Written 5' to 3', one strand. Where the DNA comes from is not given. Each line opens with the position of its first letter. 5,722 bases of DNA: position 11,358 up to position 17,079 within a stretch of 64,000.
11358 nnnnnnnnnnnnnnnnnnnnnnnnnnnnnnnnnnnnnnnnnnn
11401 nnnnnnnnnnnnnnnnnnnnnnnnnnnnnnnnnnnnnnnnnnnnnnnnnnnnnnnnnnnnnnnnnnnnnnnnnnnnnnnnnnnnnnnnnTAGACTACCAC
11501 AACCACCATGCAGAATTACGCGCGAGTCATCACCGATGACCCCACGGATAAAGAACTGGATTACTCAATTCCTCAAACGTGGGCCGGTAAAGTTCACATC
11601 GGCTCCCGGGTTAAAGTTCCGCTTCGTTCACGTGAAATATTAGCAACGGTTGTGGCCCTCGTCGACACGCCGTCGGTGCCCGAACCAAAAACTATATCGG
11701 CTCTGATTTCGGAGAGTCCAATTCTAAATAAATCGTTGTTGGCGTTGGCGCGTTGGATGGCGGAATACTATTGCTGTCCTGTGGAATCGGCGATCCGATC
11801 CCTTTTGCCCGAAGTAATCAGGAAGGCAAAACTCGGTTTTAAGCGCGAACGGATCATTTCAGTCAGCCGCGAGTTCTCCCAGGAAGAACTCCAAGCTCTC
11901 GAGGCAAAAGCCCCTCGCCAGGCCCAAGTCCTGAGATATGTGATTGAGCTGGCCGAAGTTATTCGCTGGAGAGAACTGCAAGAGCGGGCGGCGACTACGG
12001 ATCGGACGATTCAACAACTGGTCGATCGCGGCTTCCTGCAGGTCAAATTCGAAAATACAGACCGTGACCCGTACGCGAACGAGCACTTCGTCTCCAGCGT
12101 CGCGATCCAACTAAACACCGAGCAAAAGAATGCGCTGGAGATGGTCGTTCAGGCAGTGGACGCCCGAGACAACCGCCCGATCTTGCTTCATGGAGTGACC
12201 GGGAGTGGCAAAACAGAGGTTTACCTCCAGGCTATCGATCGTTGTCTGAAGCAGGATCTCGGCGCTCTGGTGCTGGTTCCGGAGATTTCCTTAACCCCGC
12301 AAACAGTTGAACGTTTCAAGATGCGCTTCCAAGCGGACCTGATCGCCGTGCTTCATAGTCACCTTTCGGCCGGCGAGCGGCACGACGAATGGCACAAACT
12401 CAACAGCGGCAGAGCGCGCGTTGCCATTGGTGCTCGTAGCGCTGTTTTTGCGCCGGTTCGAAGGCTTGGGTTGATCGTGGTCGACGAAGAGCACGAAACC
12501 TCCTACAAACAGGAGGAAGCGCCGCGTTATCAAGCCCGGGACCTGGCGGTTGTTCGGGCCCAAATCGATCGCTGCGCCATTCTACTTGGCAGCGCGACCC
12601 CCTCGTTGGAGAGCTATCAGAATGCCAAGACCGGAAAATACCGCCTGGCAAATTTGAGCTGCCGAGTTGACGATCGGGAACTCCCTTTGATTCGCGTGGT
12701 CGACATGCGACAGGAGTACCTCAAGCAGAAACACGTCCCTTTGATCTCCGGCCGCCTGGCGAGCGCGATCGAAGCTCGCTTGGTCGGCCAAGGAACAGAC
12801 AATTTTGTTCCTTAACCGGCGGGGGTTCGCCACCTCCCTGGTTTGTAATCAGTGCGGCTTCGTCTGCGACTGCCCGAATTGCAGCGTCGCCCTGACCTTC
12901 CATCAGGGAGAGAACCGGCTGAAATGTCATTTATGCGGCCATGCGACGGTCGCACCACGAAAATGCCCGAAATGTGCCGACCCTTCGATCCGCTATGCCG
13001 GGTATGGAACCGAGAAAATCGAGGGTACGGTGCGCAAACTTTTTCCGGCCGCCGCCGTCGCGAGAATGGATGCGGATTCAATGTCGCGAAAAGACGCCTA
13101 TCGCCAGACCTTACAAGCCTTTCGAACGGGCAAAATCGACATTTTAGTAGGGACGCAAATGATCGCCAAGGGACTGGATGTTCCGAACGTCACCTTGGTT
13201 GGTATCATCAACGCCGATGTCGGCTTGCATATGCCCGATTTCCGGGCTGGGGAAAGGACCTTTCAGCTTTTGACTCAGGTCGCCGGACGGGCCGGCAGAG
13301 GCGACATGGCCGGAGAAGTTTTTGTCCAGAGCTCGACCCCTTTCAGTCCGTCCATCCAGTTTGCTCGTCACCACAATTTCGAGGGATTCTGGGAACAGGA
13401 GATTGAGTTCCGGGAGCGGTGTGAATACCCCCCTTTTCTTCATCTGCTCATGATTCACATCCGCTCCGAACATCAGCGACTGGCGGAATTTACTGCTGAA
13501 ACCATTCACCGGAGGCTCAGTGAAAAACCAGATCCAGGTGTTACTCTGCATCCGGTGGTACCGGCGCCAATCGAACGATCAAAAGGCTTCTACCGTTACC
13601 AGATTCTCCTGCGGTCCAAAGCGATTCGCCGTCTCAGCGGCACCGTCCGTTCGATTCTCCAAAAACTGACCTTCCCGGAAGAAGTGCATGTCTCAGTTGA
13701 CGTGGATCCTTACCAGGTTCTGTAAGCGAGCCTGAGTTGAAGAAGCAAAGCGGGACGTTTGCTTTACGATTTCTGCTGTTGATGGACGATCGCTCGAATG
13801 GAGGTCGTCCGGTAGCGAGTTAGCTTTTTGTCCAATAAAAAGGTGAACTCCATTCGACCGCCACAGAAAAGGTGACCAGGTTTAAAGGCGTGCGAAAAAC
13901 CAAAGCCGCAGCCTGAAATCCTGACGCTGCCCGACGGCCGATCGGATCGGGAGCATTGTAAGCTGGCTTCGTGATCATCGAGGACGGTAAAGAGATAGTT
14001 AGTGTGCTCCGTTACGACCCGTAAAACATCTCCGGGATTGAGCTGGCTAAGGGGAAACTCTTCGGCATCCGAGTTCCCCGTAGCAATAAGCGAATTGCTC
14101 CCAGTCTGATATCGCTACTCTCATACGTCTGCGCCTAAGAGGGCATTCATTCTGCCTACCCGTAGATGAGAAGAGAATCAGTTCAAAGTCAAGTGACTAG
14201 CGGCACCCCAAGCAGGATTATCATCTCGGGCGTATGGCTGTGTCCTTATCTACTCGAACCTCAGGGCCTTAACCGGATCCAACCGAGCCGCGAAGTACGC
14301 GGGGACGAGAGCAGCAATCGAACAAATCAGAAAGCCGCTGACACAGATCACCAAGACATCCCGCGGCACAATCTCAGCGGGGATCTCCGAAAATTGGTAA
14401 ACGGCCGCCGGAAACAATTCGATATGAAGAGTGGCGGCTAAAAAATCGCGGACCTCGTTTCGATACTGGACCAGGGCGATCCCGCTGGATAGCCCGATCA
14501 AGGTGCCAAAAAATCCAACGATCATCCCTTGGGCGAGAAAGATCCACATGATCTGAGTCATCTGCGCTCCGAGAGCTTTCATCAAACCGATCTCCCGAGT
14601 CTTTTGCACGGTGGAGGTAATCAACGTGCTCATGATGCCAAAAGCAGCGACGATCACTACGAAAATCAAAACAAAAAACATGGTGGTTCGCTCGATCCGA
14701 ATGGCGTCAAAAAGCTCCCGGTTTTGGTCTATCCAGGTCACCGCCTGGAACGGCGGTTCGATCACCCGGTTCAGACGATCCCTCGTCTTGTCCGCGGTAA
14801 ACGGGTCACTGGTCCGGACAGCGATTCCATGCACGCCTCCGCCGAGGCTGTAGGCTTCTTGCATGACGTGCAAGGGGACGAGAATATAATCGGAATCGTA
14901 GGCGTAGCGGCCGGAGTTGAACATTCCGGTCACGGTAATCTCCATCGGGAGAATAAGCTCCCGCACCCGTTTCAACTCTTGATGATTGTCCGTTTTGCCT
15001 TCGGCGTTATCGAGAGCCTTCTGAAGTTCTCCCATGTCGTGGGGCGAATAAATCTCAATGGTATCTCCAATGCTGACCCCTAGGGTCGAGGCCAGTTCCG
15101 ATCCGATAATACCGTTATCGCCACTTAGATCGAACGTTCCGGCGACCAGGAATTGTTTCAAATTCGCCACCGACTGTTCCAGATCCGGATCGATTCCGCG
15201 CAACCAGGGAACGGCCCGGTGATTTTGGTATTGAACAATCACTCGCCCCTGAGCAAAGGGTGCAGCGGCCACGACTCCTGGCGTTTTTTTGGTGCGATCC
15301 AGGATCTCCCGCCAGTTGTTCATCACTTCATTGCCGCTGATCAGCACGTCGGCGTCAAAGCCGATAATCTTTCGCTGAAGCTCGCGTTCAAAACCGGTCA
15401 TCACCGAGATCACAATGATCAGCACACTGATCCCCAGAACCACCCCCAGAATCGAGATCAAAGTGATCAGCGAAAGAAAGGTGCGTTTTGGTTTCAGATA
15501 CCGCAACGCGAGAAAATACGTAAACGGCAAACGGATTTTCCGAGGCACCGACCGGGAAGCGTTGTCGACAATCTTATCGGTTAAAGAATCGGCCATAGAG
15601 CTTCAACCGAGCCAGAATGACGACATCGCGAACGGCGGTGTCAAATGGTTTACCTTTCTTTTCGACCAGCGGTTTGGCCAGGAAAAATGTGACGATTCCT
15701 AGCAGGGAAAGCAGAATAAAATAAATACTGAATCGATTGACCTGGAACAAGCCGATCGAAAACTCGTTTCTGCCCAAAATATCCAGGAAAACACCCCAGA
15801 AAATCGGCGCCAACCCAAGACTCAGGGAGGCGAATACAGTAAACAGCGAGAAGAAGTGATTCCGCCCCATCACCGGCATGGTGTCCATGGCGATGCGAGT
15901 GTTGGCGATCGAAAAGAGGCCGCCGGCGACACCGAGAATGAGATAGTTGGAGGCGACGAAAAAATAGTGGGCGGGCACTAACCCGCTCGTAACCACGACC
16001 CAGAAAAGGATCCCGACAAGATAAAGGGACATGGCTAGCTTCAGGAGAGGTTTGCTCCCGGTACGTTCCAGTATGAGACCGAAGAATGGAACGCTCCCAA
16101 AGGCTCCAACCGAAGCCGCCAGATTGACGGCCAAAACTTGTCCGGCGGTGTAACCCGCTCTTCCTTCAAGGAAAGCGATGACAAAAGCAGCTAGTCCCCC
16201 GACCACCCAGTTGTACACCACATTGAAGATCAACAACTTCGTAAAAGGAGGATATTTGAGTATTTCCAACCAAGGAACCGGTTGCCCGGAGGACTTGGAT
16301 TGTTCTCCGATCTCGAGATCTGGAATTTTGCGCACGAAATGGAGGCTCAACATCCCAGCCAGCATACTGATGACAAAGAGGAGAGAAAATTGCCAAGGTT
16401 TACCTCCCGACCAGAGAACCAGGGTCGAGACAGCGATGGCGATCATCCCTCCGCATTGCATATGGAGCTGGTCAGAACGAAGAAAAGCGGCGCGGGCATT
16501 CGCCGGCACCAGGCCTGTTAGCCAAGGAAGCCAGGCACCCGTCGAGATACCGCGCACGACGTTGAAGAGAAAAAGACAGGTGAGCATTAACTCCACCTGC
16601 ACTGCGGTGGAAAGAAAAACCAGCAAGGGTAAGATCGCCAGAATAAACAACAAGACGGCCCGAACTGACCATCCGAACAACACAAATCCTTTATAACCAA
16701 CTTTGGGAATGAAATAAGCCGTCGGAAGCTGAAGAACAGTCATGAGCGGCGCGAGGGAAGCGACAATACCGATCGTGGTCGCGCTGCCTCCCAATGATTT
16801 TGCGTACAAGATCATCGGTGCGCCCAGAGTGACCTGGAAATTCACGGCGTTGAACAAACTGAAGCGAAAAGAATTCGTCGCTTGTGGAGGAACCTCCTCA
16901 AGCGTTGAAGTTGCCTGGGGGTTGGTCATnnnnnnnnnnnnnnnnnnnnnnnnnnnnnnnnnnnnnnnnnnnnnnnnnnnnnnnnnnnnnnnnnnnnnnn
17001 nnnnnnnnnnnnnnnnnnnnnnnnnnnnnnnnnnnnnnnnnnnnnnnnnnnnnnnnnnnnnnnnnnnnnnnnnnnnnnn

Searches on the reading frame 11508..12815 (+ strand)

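Call 73: search_protein_families(library=pfam, proteins=[window:11508-12815:+], max_evalue=0.00001)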
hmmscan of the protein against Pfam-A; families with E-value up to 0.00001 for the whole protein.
window:11508-12815:+ (435 aa): 3 families
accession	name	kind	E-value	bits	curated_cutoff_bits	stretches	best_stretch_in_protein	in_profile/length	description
PF17764.6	PriA_3primeBD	-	8.7e-24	83.6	22.7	1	6-101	1-96/96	3'DNA-binding domain (3'BD)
PF00270.35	DEAD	-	1.7e-19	70.6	26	1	218-371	12-165/167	DEAD/DEAH box helicase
PF04851.21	ResIII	-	1.6e-17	64.3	22.5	1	200-366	2-163/164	Type III restriction enzyme, res subunit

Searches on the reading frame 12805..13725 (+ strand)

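Call 74: search_protein_families(library=pfam, proteins=[window:12805-13725:+], max_evalue=0.00001)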
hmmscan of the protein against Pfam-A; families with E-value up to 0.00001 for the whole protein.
window:12805-13725:+ (306 aa): 3 families
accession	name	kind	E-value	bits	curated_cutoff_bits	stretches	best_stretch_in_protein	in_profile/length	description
PF18074.6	PriA_C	-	6.9e-18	65.7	26.9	1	210-302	1-95/95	Primosomal protein N C-terminal domain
PF18319.7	Zn_ribbon_PriA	-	5.8e-11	42.6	26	1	23-47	1-25/27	PriA DNA helicase Cys-rich region (CRR) domain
PF00271.37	Helicase_C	-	1.2e-10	42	23.5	1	85-165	42-108/110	Helicase conserved C-terminal domain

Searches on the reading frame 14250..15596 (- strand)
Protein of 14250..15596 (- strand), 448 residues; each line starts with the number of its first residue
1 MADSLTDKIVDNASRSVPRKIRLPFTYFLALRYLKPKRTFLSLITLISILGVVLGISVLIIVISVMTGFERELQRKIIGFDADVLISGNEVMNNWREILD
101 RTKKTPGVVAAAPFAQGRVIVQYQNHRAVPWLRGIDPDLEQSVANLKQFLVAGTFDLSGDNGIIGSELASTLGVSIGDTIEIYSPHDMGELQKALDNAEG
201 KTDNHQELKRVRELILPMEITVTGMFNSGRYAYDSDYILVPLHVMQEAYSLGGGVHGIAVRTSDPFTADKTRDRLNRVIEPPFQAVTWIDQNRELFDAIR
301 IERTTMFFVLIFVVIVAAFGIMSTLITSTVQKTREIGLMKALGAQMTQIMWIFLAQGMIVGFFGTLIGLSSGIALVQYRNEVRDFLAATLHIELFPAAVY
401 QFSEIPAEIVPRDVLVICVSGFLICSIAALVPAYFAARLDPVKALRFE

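Call 73: search_protein_families(library=pfam, proteins=[window:14250-15596:-], max_evalue=0.00001)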
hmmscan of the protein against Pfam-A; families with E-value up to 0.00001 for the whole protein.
window:14250-15596:- (448 aa): 2 families
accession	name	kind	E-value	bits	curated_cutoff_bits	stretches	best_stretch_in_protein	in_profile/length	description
PF02687.27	FtsX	-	2.6e-18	66.6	25.5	1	308-441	2-120/120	FtsX-like permease C-terminal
PF12704.14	MacB_PCD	-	8.5e-18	65.8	27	1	45-277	1-206/207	MacB-like periplasmic core domain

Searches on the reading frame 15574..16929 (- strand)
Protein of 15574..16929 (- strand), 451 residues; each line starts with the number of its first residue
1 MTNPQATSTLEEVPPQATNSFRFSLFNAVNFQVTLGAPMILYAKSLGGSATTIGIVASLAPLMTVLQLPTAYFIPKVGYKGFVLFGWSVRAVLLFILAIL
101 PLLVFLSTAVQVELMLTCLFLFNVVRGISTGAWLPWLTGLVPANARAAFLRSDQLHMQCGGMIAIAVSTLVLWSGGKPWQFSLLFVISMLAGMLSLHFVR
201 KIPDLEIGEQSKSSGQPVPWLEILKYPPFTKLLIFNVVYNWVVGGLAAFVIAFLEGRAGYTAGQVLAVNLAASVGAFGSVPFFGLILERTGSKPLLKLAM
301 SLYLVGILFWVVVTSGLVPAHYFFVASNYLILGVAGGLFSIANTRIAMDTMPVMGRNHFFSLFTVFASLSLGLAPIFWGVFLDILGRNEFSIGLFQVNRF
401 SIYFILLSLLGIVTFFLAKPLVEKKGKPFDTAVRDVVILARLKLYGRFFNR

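Call 73: search_protein_families(library=pfam, proteins=[window:15574-16929:-], max_evalue=0.00001)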
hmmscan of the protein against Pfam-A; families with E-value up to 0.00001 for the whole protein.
window:15574-16929:- (451 aa): 1 family
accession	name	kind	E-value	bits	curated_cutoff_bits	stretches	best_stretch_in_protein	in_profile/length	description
PF07690.21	MFS_1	-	6.3e-19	68.5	33.4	2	37-316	18-291/347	Major Facilitator Superfamily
